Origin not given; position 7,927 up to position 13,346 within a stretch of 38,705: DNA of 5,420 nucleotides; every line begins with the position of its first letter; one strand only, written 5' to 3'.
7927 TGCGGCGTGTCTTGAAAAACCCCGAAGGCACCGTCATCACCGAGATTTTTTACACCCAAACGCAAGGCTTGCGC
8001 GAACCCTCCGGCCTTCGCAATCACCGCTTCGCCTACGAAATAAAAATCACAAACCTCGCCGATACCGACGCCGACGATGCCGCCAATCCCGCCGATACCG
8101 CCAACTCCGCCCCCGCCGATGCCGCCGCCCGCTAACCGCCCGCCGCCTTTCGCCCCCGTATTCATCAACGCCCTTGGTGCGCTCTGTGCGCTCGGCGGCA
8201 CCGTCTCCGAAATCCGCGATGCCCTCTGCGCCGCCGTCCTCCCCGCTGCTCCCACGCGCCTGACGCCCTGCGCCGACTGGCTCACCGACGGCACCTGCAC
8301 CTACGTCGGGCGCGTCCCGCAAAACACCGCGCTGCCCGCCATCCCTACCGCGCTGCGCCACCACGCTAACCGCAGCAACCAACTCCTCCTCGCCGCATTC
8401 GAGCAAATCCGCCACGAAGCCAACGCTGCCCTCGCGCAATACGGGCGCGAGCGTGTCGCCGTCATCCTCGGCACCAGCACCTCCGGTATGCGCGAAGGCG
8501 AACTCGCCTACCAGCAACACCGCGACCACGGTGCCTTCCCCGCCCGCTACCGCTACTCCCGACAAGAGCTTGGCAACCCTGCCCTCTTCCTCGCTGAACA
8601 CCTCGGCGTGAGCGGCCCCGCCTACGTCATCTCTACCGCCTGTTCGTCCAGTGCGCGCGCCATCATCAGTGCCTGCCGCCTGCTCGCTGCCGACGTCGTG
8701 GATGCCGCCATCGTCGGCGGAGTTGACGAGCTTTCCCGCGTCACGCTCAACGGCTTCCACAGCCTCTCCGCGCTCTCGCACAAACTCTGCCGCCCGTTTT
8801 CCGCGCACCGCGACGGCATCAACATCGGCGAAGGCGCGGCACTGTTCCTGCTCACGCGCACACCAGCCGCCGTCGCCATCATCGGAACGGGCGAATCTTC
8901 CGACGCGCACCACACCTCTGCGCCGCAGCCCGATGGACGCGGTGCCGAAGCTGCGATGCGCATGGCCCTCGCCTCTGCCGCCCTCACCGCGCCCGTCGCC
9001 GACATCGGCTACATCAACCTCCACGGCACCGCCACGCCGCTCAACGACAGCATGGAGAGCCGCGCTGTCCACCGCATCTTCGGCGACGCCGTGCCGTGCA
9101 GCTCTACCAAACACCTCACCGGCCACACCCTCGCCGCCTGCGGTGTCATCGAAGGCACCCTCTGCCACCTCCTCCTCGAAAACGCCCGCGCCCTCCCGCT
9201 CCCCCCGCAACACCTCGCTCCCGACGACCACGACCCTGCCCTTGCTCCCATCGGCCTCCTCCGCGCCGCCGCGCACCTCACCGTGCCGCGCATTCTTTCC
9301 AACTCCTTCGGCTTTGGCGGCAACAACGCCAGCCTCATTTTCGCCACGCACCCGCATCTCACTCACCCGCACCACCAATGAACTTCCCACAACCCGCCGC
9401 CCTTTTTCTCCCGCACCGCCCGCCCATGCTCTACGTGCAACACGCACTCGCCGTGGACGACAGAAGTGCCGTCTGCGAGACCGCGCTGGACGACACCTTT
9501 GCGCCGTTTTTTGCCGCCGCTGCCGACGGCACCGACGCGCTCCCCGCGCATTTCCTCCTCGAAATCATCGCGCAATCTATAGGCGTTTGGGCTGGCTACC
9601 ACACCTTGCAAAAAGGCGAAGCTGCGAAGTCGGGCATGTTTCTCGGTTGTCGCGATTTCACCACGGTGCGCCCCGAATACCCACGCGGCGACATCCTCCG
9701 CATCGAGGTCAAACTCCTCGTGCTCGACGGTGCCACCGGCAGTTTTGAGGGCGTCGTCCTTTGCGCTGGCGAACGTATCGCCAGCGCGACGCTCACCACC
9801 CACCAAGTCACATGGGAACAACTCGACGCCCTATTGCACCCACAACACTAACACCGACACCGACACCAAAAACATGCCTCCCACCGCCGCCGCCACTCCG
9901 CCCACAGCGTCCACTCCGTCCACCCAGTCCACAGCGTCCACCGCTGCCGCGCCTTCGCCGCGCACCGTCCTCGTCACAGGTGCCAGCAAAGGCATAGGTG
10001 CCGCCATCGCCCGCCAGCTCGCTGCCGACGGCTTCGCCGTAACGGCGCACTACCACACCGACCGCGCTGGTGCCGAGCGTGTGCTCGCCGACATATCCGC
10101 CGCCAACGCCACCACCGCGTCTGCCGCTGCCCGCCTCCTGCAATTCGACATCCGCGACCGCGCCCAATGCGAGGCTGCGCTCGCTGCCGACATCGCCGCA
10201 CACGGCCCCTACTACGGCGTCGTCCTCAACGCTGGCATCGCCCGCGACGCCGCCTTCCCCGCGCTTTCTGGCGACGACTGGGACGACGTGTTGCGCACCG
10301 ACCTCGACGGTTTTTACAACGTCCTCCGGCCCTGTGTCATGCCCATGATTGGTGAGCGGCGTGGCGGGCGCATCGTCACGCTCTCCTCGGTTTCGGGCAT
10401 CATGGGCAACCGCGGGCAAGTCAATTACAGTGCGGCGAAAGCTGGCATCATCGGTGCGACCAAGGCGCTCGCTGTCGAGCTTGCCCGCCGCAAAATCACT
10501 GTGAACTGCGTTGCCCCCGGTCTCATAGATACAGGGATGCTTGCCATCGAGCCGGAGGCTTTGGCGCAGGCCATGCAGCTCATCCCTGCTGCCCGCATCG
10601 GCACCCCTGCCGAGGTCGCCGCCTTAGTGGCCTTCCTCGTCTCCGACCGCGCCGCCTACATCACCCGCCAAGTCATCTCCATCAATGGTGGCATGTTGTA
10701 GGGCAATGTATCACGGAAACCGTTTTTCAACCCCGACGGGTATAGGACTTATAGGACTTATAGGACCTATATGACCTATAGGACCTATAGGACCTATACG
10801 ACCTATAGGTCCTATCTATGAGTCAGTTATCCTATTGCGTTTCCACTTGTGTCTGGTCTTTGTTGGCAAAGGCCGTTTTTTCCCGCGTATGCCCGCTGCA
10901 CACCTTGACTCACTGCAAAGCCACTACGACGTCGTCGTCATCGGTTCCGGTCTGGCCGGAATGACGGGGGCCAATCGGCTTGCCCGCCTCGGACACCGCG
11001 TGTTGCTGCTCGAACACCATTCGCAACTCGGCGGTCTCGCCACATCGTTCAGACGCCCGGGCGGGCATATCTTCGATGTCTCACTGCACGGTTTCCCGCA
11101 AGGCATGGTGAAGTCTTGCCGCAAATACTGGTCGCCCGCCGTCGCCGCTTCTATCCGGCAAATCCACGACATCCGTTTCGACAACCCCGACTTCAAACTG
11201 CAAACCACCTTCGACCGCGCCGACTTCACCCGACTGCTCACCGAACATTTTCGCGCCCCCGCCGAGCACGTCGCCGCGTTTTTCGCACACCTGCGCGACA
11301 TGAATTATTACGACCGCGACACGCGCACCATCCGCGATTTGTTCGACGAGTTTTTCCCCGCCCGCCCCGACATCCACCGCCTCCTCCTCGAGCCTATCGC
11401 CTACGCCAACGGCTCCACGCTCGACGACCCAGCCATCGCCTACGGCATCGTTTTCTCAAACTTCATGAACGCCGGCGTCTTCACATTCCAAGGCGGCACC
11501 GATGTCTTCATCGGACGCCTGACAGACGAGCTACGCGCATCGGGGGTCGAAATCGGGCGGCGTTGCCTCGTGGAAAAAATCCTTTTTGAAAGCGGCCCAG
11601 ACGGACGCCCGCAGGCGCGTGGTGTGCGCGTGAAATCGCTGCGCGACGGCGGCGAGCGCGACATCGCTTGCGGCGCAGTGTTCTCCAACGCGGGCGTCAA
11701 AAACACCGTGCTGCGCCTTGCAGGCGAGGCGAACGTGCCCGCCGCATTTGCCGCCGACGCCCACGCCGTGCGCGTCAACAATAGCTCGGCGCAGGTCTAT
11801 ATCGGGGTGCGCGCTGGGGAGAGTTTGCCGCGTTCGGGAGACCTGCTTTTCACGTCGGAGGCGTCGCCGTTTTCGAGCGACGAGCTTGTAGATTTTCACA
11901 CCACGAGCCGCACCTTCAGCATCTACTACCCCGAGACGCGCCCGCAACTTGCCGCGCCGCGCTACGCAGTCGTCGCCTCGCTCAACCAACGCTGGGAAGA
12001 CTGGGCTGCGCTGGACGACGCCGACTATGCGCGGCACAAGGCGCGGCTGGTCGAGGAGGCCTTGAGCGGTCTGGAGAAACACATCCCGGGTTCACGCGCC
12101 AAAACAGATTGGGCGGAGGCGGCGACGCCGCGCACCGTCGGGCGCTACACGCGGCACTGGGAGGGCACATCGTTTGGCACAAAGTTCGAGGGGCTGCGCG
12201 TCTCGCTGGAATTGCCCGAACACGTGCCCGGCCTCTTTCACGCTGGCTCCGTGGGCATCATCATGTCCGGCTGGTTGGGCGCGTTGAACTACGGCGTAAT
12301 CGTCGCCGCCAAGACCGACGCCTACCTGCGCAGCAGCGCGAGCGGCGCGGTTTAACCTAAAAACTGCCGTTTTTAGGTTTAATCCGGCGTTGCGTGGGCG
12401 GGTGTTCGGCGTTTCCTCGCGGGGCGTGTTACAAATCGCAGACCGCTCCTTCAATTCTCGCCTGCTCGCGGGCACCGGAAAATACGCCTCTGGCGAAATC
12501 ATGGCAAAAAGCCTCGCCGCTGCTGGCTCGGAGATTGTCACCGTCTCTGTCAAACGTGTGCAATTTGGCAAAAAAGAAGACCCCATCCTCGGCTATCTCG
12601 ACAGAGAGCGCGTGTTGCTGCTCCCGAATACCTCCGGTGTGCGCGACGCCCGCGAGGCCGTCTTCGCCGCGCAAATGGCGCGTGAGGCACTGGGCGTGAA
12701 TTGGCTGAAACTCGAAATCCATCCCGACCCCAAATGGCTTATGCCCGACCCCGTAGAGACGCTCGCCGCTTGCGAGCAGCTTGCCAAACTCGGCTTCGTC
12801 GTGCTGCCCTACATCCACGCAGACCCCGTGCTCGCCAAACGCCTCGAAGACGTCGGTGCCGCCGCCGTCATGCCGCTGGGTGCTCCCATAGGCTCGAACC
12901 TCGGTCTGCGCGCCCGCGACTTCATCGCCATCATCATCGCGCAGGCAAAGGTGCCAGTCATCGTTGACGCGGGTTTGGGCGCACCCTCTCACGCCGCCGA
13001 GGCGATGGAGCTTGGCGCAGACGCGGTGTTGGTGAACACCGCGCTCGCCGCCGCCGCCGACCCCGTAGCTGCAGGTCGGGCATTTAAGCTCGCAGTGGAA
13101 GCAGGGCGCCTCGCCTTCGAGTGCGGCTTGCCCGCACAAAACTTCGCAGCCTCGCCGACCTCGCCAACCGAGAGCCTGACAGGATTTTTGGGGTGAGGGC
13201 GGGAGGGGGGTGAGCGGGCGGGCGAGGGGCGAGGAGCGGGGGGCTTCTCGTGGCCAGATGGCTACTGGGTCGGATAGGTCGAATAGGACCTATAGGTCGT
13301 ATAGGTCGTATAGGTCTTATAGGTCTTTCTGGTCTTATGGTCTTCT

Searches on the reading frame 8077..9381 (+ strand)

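Call 30: search_protein_families(library=pfam, proteins=[window:8077-9381:+], max_evalue=0.01)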
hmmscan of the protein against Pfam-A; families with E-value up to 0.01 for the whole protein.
window:8077-9381:+ (434 aa): 3 families
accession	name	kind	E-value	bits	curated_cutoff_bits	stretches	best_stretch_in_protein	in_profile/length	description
PF00109.32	ketoacyl-synt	-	2.4e-23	83.5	20.8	1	95-262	84-249/252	Beta-ketoacyl synthase, N-terminal domain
PF02801.28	Ketoacyl-synt_C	-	2.9e-23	82.6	20.8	1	268-371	4-111/119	Beta-ketoacyl synthase, C-terminal domain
PF00108.29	Thiolase_N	-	1.8e-05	24.7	26.4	1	174-224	70-120/260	Thiolase, N-terminal domain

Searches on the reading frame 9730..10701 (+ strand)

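Call 30: search_protein_families(library=pfam, proteins=[window:9730-10701:+], max_evalue=0.01)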
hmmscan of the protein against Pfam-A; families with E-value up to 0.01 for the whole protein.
window:9730-10701:+ (323 aa): 4 families
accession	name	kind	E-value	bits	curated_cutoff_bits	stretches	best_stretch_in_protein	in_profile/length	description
PF13561.12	adh_short_C2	-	1.3e-50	172.6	27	1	84-322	1-235/236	Enoyl-(Acyl carrier protein) reductase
PF00106.31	adh_short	-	2.2e-47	161.5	26.6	1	79-272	2-188/195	short chain dehydrogenase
PF08659.16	KR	-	1.1e-18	68.2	22.6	1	79-238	2-154/180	KR domain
PF01370.27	Epimerase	-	0.00011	22.2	20.9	1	80-226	1-120/240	NAD dependent epimerase/dehydratase family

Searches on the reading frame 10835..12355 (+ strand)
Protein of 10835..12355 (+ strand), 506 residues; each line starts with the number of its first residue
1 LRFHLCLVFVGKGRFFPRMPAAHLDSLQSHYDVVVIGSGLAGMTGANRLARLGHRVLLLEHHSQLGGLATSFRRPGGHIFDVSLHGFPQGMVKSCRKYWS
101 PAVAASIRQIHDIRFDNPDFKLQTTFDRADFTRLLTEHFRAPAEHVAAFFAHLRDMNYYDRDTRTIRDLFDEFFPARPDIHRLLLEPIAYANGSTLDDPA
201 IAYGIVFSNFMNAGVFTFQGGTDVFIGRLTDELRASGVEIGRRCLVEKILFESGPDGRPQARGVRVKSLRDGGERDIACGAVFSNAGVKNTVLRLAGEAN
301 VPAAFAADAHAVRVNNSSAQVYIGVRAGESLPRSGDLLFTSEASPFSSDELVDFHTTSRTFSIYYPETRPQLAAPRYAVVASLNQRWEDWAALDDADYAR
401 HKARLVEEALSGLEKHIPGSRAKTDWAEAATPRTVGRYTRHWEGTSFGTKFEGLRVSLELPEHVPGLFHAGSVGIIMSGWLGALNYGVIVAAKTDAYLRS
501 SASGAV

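Call 30: search_protein_families(library=pfam, proteins=[window:10835-12355:+], max_evalue=0.01)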
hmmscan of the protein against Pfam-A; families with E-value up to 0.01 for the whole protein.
window:10835-12355:+ (506 aa): 11 families
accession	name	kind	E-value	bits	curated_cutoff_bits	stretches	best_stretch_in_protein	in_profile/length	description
PF13450.12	NAD_binding_8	-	3.3e-14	53.4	21.9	1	35-89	1-54/68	NAD(P)-binding Rossmann-like domain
PF00890.30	FAD_binding_2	-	4.7e-11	43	20.4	1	32-72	1-40/414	FAD binding domain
PF01593.30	Amino_oxidase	-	7.9e-11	42.3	19.8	1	40-471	1-417/443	Flavin containing amine oxidoreductase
PF12831.13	FAD_oxidored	-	1.1e-09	38.6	27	1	32-71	1-40/416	FAD dependent oxidoreductase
PF01266.30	DAO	-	1.9e-06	28.1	27.9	1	32-99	1-71/353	FAD dependent oxidoreductase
PF07992.20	Pyr_redox_2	-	5.7e-06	26.4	26.1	1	31-61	1-31/291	Pyridine nucleotide-disulphide oxidoreductase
PF03486.20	HI0933_like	-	2.1e-05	24.5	50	1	32-66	2-36/244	HI0933-like protein Rossmann domain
PF01134.28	GIDA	-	4.1e-05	23.2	22.1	1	32-63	1-32/391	Glucose inhibited division protein A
PF01494.25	FAD_binding_3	-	0.00014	21.7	22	1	31-64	2-35/349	FAD binding domain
PF00070.33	Pyr_redox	-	0.00055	20.8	22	1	33-66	2-35/82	Pyridine nucleotide-disulphide oxidoreductase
PF01946.23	Thi4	-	0.00072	19.3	26.2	1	30-69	17-57/235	Thi4 family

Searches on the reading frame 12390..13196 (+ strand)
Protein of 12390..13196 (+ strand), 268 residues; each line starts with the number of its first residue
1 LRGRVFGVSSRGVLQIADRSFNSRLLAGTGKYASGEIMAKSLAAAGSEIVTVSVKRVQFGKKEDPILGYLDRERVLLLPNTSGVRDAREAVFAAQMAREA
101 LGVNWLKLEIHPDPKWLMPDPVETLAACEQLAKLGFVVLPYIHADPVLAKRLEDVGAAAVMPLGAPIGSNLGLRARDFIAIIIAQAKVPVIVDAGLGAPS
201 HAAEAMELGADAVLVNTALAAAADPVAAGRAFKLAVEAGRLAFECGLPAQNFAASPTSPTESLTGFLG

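Call 30: search_protein_families(library=pfam, proteins=[window:12390-13196:+], max_evalue=0.01)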
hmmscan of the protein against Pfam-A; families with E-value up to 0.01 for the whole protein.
window:12390-13196:+ (268 aa): 3 families
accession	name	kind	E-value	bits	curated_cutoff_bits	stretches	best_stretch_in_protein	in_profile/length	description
PF05690.20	ThiG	-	8.3e-103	343.5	23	1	15-259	1-247/247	Thiazole biosynthesis protein ThiG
PF00977.27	His_biosynth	-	0.0016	18.4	23.6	1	175-222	61-108/228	Histidine biosynthesis protein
PF04131.20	NanE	-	0.0029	17.3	27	1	183-221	140-178/192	Putative N-acetylmannosamine-6-phosphate epimerase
